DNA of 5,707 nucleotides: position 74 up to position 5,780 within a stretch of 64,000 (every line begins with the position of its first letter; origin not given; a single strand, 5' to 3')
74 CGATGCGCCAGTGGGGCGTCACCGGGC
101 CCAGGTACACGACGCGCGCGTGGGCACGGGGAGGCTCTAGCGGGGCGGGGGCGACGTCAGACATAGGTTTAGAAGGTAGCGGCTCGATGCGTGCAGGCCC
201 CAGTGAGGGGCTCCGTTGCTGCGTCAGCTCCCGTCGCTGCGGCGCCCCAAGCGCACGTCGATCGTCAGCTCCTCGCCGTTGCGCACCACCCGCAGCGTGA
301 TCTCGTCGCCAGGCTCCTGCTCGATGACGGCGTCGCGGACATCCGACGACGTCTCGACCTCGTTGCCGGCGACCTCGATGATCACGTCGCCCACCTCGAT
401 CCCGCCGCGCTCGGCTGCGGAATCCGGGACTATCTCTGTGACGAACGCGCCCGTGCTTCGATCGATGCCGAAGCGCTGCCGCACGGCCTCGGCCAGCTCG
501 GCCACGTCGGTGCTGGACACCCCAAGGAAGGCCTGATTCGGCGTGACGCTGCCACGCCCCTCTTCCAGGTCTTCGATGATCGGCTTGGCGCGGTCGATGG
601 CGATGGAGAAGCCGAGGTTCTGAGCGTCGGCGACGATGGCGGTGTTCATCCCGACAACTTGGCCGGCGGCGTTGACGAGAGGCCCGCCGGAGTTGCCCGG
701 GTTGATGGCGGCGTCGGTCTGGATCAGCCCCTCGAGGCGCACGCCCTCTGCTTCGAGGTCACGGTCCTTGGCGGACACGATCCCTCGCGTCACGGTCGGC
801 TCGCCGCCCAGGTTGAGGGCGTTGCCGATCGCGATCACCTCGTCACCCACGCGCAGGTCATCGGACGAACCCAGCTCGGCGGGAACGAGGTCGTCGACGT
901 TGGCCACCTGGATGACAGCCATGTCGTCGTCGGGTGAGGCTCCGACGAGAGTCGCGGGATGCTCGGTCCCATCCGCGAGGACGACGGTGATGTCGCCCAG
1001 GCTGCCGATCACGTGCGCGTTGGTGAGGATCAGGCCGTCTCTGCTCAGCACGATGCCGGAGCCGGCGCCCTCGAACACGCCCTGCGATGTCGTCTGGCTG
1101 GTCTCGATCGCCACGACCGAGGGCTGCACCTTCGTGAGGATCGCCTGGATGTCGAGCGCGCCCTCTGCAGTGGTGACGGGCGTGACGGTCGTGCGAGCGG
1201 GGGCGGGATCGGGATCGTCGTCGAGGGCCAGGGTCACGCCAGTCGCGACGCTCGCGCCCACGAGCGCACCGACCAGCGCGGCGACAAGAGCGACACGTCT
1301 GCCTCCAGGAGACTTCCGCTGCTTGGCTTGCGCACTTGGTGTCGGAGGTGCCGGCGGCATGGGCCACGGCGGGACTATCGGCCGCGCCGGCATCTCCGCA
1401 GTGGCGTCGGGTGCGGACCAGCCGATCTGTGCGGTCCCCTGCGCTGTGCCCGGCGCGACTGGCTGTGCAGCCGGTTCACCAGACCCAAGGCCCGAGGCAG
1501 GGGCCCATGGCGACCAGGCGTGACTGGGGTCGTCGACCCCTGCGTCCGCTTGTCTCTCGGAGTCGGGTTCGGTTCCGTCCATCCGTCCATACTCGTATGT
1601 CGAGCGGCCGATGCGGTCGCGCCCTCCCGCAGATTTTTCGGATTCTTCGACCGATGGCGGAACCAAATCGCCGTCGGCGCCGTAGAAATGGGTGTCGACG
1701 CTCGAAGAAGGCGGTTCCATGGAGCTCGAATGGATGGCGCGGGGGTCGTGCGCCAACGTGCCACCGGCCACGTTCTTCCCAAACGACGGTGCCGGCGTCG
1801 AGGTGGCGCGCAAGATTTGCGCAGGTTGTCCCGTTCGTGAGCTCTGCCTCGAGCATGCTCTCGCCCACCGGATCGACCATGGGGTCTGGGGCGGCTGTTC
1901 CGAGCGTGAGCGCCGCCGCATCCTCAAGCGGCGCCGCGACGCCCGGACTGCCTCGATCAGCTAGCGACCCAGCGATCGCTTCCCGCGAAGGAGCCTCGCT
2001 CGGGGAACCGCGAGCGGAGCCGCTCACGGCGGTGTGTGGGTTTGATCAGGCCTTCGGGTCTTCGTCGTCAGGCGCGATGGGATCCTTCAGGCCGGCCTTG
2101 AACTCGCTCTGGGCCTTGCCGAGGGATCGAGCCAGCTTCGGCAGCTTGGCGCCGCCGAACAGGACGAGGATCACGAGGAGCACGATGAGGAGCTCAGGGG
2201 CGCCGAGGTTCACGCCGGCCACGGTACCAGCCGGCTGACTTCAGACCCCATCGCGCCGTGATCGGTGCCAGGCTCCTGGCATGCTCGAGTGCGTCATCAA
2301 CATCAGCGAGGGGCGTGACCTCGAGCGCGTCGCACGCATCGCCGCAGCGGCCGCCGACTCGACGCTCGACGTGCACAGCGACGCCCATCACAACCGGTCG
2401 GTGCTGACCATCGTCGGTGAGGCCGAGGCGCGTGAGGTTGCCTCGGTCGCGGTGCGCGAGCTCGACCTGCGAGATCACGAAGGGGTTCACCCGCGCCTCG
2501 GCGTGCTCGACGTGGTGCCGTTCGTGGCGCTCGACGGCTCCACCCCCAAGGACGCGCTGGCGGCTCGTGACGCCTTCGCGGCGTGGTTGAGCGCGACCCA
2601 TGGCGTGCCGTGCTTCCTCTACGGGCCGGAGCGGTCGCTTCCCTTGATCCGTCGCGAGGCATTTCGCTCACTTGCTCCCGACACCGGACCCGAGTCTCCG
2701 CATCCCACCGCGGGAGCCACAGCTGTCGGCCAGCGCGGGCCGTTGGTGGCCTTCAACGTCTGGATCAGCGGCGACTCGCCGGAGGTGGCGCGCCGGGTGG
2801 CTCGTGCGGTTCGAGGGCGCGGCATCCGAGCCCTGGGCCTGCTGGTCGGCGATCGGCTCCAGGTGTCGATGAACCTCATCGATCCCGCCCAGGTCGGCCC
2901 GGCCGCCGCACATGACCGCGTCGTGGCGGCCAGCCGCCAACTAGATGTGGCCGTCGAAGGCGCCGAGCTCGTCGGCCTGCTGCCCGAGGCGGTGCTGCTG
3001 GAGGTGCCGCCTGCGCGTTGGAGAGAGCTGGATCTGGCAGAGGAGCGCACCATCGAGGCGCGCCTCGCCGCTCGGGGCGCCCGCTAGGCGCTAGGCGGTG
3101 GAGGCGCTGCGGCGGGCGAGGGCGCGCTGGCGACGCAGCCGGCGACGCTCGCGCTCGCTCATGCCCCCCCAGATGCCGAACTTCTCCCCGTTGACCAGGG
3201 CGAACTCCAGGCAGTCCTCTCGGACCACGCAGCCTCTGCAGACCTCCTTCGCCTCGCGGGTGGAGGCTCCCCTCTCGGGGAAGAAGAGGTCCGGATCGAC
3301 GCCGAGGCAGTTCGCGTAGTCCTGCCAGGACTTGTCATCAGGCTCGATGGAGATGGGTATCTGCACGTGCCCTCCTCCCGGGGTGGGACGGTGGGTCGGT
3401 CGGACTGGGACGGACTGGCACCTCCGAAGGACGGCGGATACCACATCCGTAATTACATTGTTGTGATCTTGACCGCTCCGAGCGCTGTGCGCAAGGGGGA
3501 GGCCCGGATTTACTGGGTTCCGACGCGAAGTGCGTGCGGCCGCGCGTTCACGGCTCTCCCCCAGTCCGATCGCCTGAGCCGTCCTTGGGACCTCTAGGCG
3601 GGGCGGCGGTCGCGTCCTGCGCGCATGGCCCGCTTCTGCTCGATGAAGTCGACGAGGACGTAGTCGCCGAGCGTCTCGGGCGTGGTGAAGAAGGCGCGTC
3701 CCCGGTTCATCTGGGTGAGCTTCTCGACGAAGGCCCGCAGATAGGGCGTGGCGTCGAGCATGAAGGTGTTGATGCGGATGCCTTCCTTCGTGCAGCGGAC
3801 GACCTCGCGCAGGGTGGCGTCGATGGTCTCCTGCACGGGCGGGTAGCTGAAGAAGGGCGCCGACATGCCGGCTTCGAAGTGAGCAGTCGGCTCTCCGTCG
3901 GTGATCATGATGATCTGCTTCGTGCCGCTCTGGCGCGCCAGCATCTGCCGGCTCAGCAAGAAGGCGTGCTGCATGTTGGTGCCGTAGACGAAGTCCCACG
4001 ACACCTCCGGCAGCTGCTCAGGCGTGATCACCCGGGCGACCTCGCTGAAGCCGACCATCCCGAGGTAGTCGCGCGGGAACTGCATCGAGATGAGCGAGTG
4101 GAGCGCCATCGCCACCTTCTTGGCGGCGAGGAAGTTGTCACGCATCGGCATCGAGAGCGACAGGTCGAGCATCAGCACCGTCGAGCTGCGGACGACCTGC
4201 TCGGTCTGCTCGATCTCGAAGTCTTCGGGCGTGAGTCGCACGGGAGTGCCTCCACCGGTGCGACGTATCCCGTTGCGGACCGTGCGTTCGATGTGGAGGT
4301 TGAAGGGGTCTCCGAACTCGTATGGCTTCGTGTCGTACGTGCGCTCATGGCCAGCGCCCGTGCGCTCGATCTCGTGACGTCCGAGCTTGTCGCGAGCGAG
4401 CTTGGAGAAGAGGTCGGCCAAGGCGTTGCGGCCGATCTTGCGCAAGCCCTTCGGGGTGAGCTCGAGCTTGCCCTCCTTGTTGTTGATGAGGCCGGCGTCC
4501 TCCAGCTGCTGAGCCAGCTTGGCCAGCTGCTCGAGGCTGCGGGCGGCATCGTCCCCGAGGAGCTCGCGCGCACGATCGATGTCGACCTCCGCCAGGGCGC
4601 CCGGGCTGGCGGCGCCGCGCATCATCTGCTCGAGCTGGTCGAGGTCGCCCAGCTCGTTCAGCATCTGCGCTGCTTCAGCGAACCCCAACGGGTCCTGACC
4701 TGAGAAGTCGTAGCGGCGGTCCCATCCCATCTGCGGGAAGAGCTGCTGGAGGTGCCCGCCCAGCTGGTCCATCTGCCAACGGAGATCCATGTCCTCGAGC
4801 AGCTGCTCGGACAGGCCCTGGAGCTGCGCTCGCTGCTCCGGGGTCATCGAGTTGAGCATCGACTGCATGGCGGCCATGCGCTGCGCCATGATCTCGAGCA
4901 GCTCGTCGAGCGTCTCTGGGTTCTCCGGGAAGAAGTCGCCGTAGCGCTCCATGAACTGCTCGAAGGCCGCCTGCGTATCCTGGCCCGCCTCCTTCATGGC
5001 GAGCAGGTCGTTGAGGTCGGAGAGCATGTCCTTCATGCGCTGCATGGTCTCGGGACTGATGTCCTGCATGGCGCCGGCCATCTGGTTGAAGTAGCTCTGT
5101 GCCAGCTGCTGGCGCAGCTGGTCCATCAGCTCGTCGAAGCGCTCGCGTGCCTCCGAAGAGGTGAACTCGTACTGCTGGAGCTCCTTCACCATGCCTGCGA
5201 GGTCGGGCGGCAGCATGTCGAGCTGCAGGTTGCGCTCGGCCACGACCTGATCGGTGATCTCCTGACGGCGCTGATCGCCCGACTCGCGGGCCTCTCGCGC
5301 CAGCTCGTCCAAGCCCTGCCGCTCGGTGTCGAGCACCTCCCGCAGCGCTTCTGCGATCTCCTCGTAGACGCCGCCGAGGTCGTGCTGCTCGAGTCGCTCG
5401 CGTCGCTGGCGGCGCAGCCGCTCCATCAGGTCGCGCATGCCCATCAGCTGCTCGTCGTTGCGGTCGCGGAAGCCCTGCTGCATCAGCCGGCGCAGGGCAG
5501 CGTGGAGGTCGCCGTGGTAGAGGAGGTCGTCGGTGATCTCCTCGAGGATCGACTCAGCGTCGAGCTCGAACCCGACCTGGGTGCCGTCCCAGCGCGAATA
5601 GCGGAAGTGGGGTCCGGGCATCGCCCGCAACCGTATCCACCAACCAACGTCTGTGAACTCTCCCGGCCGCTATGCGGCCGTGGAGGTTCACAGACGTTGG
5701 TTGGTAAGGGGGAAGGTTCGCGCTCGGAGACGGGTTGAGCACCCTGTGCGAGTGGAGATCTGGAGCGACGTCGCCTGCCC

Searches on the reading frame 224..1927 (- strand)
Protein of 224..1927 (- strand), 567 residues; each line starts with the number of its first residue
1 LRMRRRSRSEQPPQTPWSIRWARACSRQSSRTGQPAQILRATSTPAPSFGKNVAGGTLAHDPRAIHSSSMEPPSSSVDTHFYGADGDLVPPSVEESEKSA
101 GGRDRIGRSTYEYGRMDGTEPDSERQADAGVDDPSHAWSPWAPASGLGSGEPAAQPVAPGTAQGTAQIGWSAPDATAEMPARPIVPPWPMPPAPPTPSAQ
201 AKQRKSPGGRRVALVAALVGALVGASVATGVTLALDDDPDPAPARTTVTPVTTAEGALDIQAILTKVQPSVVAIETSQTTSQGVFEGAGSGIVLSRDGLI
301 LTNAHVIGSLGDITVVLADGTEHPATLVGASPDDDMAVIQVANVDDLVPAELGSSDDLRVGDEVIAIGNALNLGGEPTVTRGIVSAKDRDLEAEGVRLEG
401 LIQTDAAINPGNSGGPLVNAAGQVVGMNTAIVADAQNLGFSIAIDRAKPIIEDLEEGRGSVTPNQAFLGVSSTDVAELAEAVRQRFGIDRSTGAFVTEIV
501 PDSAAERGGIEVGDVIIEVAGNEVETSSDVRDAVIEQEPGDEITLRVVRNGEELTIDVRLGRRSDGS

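Call 48: search_protein_families(library=pfam, proteins=[window:224-1927:-], max_evalue=0.00001)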
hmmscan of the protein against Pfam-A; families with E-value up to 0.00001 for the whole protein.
window:224-1927:- (567 aa): 5 families
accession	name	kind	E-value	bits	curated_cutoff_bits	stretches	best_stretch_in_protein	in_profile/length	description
PF13365.12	Trypsin_2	-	1.2e-34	120.5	27.6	1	289-427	1-144/144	Trypsin-like peptidase domain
PF00089.32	Trypsin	-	3.4e-15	56.9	20.6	1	288-451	26-220/220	Trypsin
PF13180.12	PDZ_2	-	4.6e-15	56.1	27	1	468-560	3-80/80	PDZ domain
PF00595.29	PDZ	-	2e-11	44.5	23.2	1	467-547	11-80/81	PDZ domain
PF17820.7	PDZ_6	-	3.2e-11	43.2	27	1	495-549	1-54/54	PDZ domain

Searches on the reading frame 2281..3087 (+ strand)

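Call 48: search_protein_families(library=pfam, proteins=[window:2281-3087:+], max_evalue=0.00001)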
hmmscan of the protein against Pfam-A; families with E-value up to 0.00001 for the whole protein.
window:2281-3087:+ (268 aa): 2 families
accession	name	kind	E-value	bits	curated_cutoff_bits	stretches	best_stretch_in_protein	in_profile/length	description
PF07837.17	FTCD_N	-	1.7e-35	122.8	27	1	1-151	1-175/176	Formiminotransferase domain, N-terminal subdomain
PF02971.19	FTCD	-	4.4e-11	43.3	24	1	155-242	2-102/145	Formiminotransferase domain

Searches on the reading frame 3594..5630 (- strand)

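Call 31: search_protein_families(library=pfam, proteins=[window:3594-5630:-])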
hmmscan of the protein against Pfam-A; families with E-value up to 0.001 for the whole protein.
window:3594-5630:- (678 aa): 2 families
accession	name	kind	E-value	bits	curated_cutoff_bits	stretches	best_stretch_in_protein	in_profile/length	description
PF13519.12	VWA_2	-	1.1e-05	26.4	27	1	484-580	1-107/107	von Willebrand factor type A domain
PF06969.22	HemN_C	-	0.00058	20.3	24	1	348-396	20-65/67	HemN C-terminal domain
